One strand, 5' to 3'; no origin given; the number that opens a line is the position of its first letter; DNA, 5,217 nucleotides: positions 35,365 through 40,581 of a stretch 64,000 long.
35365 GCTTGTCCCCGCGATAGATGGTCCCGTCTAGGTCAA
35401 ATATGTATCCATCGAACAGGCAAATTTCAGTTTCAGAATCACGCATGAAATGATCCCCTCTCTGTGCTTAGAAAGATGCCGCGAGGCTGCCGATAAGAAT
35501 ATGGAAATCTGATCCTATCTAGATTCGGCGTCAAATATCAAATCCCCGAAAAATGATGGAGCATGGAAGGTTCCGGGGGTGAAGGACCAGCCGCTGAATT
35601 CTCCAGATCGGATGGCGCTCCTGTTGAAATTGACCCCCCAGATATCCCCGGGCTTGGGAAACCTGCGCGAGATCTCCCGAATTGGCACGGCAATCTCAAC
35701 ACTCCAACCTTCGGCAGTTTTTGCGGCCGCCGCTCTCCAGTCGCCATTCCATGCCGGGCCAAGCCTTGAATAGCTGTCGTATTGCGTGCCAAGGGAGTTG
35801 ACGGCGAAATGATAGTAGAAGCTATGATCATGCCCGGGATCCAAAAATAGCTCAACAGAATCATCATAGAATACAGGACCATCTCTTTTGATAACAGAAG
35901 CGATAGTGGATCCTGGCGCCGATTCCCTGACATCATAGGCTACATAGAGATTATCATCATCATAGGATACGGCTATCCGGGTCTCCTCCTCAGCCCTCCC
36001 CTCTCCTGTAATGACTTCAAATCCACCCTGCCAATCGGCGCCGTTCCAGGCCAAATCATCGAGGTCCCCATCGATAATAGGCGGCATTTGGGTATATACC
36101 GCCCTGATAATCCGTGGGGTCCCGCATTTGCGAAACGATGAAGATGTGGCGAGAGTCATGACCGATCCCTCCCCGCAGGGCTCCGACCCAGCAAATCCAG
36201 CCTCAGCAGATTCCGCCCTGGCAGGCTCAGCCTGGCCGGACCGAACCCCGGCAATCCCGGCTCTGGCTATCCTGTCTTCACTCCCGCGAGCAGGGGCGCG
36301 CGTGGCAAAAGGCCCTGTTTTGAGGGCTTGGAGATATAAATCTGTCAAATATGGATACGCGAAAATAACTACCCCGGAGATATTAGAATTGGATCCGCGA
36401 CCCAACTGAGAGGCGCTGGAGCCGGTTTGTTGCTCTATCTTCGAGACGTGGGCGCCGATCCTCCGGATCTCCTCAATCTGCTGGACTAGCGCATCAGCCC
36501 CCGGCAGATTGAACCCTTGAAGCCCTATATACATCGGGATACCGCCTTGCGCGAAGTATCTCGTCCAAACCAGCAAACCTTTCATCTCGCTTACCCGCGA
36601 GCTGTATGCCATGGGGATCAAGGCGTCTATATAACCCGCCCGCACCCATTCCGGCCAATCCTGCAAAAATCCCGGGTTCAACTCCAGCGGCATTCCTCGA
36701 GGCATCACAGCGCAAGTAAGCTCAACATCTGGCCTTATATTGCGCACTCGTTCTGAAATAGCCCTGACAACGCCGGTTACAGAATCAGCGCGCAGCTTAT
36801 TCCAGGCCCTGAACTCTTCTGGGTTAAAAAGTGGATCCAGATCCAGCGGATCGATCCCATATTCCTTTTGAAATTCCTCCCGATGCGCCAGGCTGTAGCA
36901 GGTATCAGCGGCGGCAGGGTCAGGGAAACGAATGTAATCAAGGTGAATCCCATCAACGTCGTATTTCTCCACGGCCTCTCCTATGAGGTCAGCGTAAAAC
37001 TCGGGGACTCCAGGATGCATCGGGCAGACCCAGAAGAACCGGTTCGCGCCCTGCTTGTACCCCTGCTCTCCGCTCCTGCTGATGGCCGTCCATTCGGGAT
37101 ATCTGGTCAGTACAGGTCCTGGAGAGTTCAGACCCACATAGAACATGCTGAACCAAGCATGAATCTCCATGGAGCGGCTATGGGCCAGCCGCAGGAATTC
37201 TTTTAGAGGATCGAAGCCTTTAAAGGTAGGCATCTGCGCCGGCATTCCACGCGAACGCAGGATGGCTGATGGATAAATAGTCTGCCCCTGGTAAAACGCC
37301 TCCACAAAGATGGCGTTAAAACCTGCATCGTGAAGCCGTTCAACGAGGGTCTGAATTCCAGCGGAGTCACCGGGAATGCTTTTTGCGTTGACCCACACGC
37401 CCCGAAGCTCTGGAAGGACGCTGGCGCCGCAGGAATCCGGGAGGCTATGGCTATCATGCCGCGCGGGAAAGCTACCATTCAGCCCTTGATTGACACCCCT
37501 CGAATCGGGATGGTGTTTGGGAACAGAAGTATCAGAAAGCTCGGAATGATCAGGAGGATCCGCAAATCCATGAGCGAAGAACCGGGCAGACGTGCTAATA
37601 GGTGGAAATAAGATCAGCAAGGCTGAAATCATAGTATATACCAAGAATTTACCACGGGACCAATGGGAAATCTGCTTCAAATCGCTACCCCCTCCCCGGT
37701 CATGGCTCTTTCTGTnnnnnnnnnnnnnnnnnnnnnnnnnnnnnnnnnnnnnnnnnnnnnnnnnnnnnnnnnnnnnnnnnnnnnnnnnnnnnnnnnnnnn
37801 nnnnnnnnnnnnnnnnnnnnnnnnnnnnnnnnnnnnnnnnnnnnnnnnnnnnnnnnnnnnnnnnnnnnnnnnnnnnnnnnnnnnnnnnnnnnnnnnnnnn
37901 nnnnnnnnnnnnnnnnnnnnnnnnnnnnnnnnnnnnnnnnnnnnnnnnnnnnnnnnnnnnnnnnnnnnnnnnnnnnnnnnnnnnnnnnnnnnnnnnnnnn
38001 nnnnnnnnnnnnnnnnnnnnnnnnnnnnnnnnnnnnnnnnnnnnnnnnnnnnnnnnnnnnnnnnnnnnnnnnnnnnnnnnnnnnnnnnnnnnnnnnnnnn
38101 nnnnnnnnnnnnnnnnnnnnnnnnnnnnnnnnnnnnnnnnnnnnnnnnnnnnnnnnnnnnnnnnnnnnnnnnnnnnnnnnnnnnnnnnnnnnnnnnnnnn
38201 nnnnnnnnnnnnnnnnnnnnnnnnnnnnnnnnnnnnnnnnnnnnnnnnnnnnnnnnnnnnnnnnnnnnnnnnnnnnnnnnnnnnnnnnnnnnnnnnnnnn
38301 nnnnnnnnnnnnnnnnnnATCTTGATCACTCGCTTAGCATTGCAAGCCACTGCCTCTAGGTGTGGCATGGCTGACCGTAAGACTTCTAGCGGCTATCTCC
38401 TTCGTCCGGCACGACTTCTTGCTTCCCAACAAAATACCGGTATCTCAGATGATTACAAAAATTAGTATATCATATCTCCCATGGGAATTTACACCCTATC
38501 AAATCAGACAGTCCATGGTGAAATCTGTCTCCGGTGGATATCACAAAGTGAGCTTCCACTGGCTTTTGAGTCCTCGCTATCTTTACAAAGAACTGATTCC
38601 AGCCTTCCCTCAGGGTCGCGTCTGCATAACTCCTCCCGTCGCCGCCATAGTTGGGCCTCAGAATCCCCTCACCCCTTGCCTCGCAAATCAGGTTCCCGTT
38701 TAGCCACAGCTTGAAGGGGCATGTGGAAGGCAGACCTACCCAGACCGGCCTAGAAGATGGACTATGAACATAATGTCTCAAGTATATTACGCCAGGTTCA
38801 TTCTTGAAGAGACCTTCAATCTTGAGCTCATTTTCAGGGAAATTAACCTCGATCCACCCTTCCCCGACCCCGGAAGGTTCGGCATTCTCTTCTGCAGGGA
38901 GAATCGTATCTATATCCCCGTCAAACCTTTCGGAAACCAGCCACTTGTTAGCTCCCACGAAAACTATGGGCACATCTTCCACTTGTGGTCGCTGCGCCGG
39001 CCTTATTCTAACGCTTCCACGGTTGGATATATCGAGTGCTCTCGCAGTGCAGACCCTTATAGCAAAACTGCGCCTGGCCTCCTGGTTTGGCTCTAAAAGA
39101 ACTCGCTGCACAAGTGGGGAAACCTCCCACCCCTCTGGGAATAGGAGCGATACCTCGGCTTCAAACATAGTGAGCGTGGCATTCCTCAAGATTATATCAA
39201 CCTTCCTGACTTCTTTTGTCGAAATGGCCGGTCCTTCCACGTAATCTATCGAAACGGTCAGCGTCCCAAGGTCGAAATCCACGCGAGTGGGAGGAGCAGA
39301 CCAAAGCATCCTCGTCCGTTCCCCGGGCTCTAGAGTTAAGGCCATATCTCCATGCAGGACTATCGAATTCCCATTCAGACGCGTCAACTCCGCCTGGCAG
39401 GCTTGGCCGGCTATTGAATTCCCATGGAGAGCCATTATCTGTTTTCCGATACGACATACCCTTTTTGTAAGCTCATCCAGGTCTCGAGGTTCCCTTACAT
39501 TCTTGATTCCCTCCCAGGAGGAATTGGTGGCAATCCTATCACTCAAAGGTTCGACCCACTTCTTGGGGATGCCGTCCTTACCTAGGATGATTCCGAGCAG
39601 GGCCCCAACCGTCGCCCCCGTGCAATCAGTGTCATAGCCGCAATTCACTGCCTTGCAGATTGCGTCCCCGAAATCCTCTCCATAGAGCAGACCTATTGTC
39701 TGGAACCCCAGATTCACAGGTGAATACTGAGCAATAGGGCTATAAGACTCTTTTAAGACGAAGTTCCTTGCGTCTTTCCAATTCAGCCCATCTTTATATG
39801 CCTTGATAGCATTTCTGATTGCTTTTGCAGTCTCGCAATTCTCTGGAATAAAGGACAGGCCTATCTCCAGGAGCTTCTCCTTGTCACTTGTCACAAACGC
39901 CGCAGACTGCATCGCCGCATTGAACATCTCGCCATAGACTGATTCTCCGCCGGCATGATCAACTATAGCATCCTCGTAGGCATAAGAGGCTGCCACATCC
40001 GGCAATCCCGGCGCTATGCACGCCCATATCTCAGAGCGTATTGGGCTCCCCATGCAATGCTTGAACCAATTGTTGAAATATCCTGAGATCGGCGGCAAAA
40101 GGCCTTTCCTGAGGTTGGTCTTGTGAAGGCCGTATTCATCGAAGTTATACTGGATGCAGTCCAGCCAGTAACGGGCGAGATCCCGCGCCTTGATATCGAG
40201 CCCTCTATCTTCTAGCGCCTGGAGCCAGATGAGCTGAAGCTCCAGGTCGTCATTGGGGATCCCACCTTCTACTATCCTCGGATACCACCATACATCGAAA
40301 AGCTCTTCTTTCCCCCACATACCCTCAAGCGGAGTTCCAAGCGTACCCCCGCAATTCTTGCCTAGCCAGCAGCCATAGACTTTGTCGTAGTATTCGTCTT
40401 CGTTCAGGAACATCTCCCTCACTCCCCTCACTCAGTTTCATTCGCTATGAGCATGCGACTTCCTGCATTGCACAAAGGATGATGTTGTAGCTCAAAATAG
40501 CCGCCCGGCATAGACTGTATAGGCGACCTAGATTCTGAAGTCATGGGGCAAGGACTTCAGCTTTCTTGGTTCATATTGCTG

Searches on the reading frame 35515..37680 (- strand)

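Call 53: search_protein_families(library=pfam, proteins=[window:35515-37680:-], max_evalue=0.0001)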
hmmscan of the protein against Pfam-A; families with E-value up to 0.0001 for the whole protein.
window:35515-37680:- (721 aa): 5 families
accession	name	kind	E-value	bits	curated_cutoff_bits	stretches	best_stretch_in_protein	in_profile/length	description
PF02638.21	GHL10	-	4.4e-40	138.2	27.9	1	91-366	1-268/311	Glycosyl hydrolase-like 10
PF06452.16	CBM9_1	-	2.4e-12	47.6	23.4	1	536-715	1-181/185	Carbohydrate family 9 binding domain-like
PF14871.12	GHL6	-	1.7e-07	31.9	35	1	111-248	4-131/132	Hypothetical glycosyl hydrolase 6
PF13200.12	DUF4015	-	2.3e-05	24.1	27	1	109-362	15-229/313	Putative glycosyl hydrolase domain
PF16011.10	CBM9_2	-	5.7e-05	23.4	25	0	568-634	32-94/199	Carbohydrate-binding family 9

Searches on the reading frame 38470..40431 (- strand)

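Call 53: search_protein_families(library=pfam, proteins=[window:38470-40431:-], max_evalue=0.0001)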
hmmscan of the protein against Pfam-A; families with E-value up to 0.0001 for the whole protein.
window:38470-40431:- (653 aa): 1 family
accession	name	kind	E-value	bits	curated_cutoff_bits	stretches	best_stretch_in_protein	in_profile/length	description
PF03747.19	ADP_ribosyl_GH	-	6.1e-43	148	26.2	1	20-290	1-286/287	ADP-ribosylglycohydrolase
